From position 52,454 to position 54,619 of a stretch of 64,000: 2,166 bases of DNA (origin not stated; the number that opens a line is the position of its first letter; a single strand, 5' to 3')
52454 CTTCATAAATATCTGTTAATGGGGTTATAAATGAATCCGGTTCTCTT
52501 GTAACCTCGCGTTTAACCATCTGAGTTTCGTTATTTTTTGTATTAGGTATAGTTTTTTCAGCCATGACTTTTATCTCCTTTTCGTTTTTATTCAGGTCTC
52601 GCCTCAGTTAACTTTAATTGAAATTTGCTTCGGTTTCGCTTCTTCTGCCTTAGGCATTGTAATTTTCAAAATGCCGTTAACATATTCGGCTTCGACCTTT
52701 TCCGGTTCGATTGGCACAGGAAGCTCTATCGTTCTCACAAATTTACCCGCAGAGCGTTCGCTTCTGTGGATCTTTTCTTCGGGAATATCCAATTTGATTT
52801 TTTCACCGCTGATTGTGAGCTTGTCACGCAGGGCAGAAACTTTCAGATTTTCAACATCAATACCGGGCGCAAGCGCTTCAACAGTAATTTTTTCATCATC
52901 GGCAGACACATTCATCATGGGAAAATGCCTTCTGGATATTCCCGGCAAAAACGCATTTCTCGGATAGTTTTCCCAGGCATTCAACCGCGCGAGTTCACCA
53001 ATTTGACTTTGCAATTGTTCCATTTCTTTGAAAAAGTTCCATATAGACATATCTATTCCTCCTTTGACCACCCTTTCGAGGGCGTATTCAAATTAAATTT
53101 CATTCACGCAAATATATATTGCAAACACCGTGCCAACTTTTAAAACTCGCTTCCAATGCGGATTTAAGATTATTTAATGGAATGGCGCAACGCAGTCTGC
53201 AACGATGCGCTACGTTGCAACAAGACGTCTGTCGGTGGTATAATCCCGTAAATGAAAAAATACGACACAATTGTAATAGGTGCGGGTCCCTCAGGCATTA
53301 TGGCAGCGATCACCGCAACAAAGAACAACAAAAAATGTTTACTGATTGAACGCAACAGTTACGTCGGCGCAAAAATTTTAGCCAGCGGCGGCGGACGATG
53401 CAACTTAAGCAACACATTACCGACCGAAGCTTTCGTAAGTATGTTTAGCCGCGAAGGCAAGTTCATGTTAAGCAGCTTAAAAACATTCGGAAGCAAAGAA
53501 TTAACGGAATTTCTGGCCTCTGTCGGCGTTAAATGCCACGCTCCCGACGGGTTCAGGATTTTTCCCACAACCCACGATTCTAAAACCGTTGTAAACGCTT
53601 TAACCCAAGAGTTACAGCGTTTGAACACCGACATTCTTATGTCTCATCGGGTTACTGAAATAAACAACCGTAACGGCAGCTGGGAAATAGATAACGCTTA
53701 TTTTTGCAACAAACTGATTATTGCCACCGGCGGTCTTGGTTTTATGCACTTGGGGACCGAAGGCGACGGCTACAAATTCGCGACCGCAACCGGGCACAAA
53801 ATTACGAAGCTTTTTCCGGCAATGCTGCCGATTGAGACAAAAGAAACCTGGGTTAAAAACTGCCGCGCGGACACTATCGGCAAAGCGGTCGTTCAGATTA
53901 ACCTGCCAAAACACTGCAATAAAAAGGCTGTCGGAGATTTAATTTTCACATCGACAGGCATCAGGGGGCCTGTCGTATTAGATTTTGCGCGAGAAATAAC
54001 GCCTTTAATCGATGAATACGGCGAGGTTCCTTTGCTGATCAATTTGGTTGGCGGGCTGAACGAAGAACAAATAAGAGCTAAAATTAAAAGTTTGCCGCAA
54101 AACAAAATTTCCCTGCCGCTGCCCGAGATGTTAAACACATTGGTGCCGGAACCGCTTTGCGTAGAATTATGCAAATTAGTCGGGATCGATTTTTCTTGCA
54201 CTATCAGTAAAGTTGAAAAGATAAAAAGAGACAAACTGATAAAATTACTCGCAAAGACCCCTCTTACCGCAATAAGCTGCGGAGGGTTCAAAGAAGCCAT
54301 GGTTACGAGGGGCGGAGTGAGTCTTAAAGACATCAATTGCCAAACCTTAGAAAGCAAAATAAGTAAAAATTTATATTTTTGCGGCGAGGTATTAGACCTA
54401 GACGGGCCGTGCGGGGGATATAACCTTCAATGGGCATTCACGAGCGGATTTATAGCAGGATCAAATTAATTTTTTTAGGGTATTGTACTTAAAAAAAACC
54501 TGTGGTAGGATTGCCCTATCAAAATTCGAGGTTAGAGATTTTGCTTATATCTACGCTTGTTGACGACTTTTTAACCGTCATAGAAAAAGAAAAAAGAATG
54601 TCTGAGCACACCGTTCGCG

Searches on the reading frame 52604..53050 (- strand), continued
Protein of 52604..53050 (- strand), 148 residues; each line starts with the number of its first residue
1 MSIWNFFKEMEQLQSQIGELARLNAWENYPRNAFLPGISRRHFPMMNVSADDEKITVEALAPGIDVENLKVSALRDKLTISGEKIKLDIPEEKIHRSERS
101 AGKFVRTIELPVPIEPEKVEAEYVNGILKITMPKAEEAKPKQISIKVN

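Call 25: find_encoding_contigs(protein=P0128, flank=6000, max_places=3)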
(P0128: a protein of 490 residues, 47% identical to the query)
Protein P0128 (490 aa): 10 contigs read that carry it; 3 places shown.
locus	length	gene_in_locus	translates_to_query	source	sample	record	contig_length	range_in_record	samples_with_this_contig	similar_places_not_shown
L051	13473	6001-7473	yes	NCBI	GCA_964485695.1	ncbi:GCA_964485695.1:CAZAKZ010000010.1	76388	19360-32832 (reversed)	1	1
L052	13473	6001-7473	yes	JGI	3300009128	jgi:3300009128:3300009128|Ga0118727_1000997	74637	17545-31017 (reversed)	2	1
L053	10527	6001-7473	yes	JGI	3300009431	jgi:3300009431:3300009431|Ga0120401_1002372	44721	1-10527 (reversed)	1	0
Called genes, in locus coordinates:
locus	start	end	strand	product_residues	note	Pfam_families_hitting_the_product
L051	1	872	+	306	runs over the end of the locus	-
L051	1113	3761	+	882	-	PF00089:Trypsin (weak), PF13365:Trypsin_2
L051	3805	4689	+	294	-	PF01048:PNP_UDP_1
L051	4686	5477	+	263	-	PF01048:PNP_UDP_1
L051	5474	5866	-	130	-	PF00383:dCMP_cyt_deam_1, PF08211:dCMP_cyt_deam_2, PF26947:CDL (weak)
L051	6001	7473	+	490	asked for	PF00158:Sigma54_activat, PF14532:Sigma54_activ_2, PF00004:AAA (weak), PF07724:AAA_2 (weak), PF07728:AAA_5, PF25601:AAA_lid_14, PF02954:HTH_8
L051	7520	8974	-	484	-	PF13487:HD_5, PF01966:HD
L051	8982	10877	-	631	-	-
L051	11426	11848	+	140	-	PF00011:HSP20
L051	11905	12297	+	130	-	PF00011:HSP20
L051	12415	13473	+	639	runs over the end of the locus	PF00012:HSP70, PF06723:MreB_Mbl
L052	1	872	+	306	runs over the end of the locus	-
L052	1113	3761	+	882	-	PF00089:Trypsin (weak), PF13365:Trypsin_2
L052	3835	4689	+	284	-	PF01048:PNP_UDP_1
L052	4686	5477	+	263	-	PF01048:PNP_UDP_1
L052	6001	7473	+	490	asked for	PF00158:Sigma54_activat, PF14532:Sigma54_activ_2, PF00004:AAA (weak), PF07724:AAA_2 (weak), PF07728:AAA_5, PF25601:AAA_lid_14, PF02954:HTH_8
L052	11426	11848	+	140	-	PF00011:HSP20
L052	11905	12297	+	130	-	PF00011:HSP20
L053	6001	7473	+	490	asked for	PF00158:Sigma54_activat, PF14532:Sigma54_activ_2, PF00004:AAA (weak), PF07724:AAA_2 (weak), PF07728:AAA_5, PF25601:AAA_lid_14, PF02954:HTH_8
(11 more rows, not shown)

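Call 45: search_protein_families(library=ncbifam, proteins=[L046:3911-5440:+, P0160, P0128], max_evalue=0.00001)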
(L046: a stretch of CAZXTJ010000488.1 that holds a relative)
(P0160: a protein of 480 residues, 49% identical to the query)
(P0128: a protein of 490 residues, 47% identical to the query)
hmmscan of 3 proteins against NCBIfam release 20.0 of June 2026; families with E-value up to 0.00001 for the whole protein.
L046:3911-5440:+ (509 aa): 27 families (the best 25 are shown)
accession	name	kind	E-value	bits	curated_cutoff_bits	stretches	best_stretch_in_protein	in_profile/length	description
TIGR01817.1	nifA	equivalog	1.2e-99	334.6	528.85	1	134-480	193-517/534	nif-specific transcriptional activator NifA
TIGR01818.1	ntrC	equivalog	4.1e-97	325.9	558.6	1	133-379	130-376/463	nitrogen regulation protein NR(I)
NF003451.0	PRK05022.1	equivalog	5.3e-97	325.7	476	1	135-493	188-511/512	nitric oxide reductase transcriptional regulator NorR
NF041552.1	TF_PrdR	equivalog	1.2e-93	314.5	795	1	124-388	254-518/577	sigma-54 dependent transcriptional regulator PrdR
TIGR02915.1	PEP_resp_reg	equivalog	5e-91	305.8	502.6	1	115-378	117-380/445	PEP-CTERM-box response regulator transcription factor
TIGR02974.1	phageshock_pspF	equivalog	9.1e-90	301.3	443.55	1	139-489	1-335/336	phage shock protein operon transcriptional activator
NF038308.1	RNA_repair_RtcR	equivalog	1.6e-86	291.2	650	1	118-410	161-452/530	RNA repair transcriptional activator RtcR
TIGR02329.1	propionate_PrpR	equivalog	5e-86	289.4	499.2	1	121-370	196-450/526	propionate catabolism operon regulatory protein PrpR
NF008469.0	PRK11361.1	equivalog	1.1e-85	288.1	714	1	133-378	139-384/461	acetoacetate metabolism transcriptional regulator AtoC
NF011953.0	PRK15424.1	equivalog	1.2e-84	284.9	703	1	124-489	206-533/538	propionate catabolism operon regulatory protein PrpR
NF007689.0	PRK10365.1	equivalog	2.6e-84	283.5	760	1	133-376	135-378/441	sigma-54-dependent response regulator transcription factor ZraR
NF008176.1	PRK10923.1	equivalog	1.7e-82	277.5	620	1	124-372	125-373/469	nitrogen regulation protein NR(I)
NF041906.1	V4R_TF_MobR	exception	2.7e-81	273.7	999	1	139-370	234-465/544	phenol degradation transcriptional regulator MobR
NF011958.0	PRK15429.1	equivalog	1.5e-80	271.7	830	1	134-375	376-617/692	formate hydrogenlyase transcriptional activator FlhA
NF008622.0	PRK11608.1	equivalog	1.8e-76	257.3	529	1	137-369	6-239/329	phage shock protein operon transcriptional activator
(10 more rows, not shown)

P0160 (480 aa): 26 families (the best 25 are shown)
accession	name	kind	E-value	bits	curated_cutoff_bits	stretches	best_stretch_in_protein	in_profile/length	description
TIGR01818.1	ntrC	equivalog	9.2e-105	351.1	558.6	1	120-470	124-462/463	nitrogen regulation protein NR(I)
TIGR01817.1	nifA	equivalog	9.7e-104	348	528.85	1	119-460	185-516/534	nif-specific transcriptional activator NifA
NF003451.0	PRK05022.1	equivalog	1.3e-98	331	476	1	120-474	180-511/512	nitric oxide reductase transcriptional regulator NorR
NF041552.1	TF_PrdR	equivalog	6.2e-96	322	795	1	122-379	259-516/577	sigma-54 dependent transcriptional regulator PrdR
NF038308.1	RNA_repair_RtcR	equivalog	5.4e-93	312.6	650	1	128-465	178-505/530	RNA repair transcriptional activator RtcR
TIGR02915.1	PEP_resp_reg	equivalog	2.7e-92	310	502.6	1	127-371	136-380/445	PEP-CTERM-box response regulator transcription factor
NF008469.0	PRK11361.1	equivalog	2e-89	300.4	714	1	130-379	143-392/461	acetoacetate metabolism transcriptional regulator AtoC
NF011953.0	PRK15424.1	equivalog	1.3e-88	298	703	1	118-470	207-533/538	propionate catabolism operon regulatory protein PrpR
NF041906.1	V4R_TF_MobR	exception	1.2e-87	294.6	999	1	128-362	230-464/544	phenol degradation transcriptional regulator MobR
TIGR02329.1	propionate_PrpR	equivalog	7.5e-87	292.1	499.2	1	117-469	199-525/526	propionate catabolism operon regulatory protein PrpR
NF008176.1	PRK10923.1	equivalog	1e-86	291.4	620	1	116-472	124-467/469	nitrogen regulation protein NR(I)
TIGR02974.1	phageshock_pspF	equivalog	8e-86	288.3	443.55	1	133-468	2-333/336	phage shock protein operon transcriptional activator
NF041946.1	LuxO_transreg_Vib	equivalog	4.1e-82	276.4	800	1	121-470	124-459/463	quorum-sensing sigma-54 dependent transcriptional regulator LuxO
NF051870.1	NAssimRespRegNtrX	equivalog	9e-82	275.3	600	1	116-367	125-372/452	nitrogen assimilation response regulator NtrX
NF007689.0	PRK10365.1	equivalog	1.6e-81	274.3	760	1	127-370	136-379/441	sigma-54-dependent response regulator transcription factor ZraR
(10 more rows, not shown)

P0128 (490 aa): 26 families (the best 25 are shown)
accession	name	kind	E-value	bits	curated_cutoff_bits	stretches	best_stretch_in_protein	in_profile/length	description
TIGR01817.1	nifA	equivalog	5.1e-101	339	528.85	1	131-470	186-516/534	nif-specific transcriptional activator NifA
NF003451.0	PRK05022.1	equivalog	3.6e-99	332.8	476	1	138-484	187-511/512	nitric oxide reductase transcriptional regulator NorR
TIGR01818.1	ntrC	equivalog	6e-99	331.9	558.6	1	131-479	124-461/463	nitrogen regulation protein NR(I)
NF041552.1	TF_PrdR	equivalog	2.1e-95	320.2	795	1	133-390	259-516/577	sigma-54 dependent transcriptional regulator PrdR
TIGR02915.1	PEP_resp_reg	equivalog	2.2e-92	310.2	502.6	1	131-384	130-382/445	PEP-CTERM-box response regulator transcription factor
NF038308.1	RNA_repair_RtcR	equivalog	2.4e-90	303.9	650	1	128-475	167-505/530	RNA repair transcriptional activator RtcR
NF011953.0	PRK15424.1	equivalog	3.2e-87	293.4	703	1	131-480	209-533/538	propionate catabolism operon regulatory protein PrpR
TIGR02329.1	propionate_PrpR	equivalog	3.6e-86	289.9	499.2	1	134-479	206-525/526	propionate catabolism operon regulatory protein PrpR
NF008176.1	PRK10923.1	equivalog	1.3e-81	274.6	620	1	134-482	131-467/469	nitrogen regulation protein NR(I)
NF008469.0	PRK11361.1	equivalog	3e-81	273.5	714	1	139-383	141-385/461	acetoacetate metabolism transcriptional regulator AtoC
TIGR02974.1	phageshock_pspF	equivalog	3.4e-81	273.1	443.55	1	144-474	2-329/336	phage shock protein operon transcriptional activator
NF011958.0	PRK15429.1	equivalog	2.8e-80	270.8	830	1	138-372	376-610/692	formate hydrogenlyase transcriptional activator FlhA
NF050807.1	TransRegFlbDCaul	equivalog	7.7e-79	265.6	750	1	142-384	119-361/454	sigma-54-dependent transcriptional regulator FlbD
NF007689.0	PRK10365.1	equivalog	9.3e-78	262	760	1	133-373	132-371/441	sigma-54-dependent response regulator transcription factor ZraR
NF041906.1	V4R_TF_MobR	exception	3.4e-77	260.2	999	1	161-371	252-462/544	phenol degradation transcriptional regulator MobR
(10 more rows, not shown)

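Call 82: find_encoding_contigs(protein=P0126, flank=6000, max_places=3)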
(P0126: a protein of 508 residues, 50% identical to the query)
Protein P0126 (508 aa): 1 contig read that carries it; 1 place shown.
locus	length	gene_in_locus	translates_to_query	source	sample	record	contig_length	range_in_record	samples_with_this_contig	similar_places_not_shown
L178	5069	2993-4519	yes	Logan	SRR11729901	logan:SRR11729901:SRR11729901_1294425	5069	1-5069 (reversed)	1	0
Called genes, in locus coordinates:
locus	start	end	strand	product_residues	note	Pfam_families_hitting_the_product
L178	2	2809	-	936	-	?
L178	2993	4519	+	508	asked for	PF00158:Sigma54_activat, PF14532:Sigma54_activ_2, PF07724:AAA_2 (weak), PF07728:AAA_5 (weak), PF25601:AAA_lid_14, PF02954:HTH_8 (weak), PF13556:HTH_30 (faint)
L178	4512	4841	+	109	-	PF00085:Thioredoxin, PF13098:Thioredoxin_2 (weak)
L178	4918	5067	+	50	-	?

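Call 83: find_encoding_contigs(protein=P0122, flank=8000, max_places=2)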
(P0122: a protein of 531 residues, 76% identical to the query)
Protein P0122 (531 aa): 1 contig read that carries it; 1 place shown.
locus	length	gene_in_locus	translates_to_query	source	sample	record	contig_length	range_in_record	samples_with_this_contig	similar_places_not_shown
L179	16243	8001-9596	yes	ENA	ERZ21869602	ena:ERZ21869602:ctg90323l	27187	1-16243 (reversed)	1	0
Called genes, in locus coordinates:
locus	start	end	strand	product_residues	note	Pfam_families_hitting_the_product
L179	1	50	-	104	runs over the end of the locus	-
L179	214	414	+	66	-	-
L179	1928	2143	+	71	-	-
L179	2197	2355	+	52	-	-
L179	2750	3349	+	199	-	-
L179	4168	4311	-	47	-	-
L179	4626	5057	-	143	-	-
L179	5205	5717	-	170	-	-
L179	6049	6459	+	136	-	-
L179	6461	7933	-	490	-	-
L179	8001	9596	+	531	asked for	PF00158:Sigma54_activat, PF01078:Mg_chelatase (faint), PF14532:Sigma54_activ_2, PF07724:AAA_2 (weak), PF07728:AAA_5, PF25601:AAA_lid_14, PF02954:HTH_8 (weak), PF13556:HTH_30 (weak)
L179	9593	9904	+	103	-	PF00085:Thioredoxin, PF13098:Thioredoxin_2 (weak)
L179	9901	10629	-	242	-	PF01027:Bax1-I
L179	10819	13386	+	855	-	PF00069:Pkinase, PF01636:APH (faint), PF03109:ABC1 (faint), PF07714:PK_Tyr_Ser-Thr, PF16656:Pur_ac_phosph_N (weak), PF13360:PQQ_2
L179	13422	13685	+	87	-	PF11823:Se_S_carrier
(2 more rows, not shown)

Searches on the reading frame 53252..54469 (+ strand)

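Call 7: search_protein_families(library=pfam, proteins=[window:53252-54469:+])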
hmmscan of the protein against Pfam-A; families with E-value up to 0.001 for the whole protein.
window:53252-54469:+ (405 aa): 11 families
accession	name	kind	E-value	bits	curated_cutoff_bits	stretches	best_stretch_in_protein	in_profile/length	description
PF03486.20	HI0933_like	-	3e-75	253.3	50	1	5-404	2-243/244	HI0933-like protein Rossmann domain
PF22780.1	HI0933_like_1st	-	7.9e-16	58.8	27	1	189-351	2-165/165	HI0933-like protein barrel and H2TH domain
PF00890.30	FAD_binding_2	-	5.1e-10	39.6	20.4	1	5-54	1-50/414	FAD binding domain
PF12831.13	FAD_oxidored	-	9.5e-10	38.8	27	1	5-141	1-118/416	FAD dependent oxidoreductase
PF07992.20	Pyr_redox_2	-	2.3e-08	34.3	26.1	1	4-172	1-119/291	Pyridine nucleotide-disulphide oxidoreductase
PF01266.30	DAO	-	4.1e-07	30.3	27.9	0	5-44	1-41/353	FAD dependent oxidoreductase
PF13738.12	Pyr_redox_3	-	3.9e-06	26.8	30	1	7-38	1-33/305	Pyridine nucleotide-disulphide oxidoreductase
PF01134.28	GIDA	-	5.2e-06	26.2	22.1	0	5-39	1-29/391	Glucose inhibited division protein A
PF13450.12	NAD_binding_8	-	5.8e-06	26.9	21.9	1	8-41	1-34/68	NAD(P)-binding Rossmann-like domain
PF00070.33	Pyr_redox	-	0.0003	21.7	22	0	6-39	2-35/82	Pyridine nucleotide-disulphide oxidoreductase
PF01946.23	Thi4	-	0.00053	19.7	26.2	0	4-42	18-57/235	Thi4 family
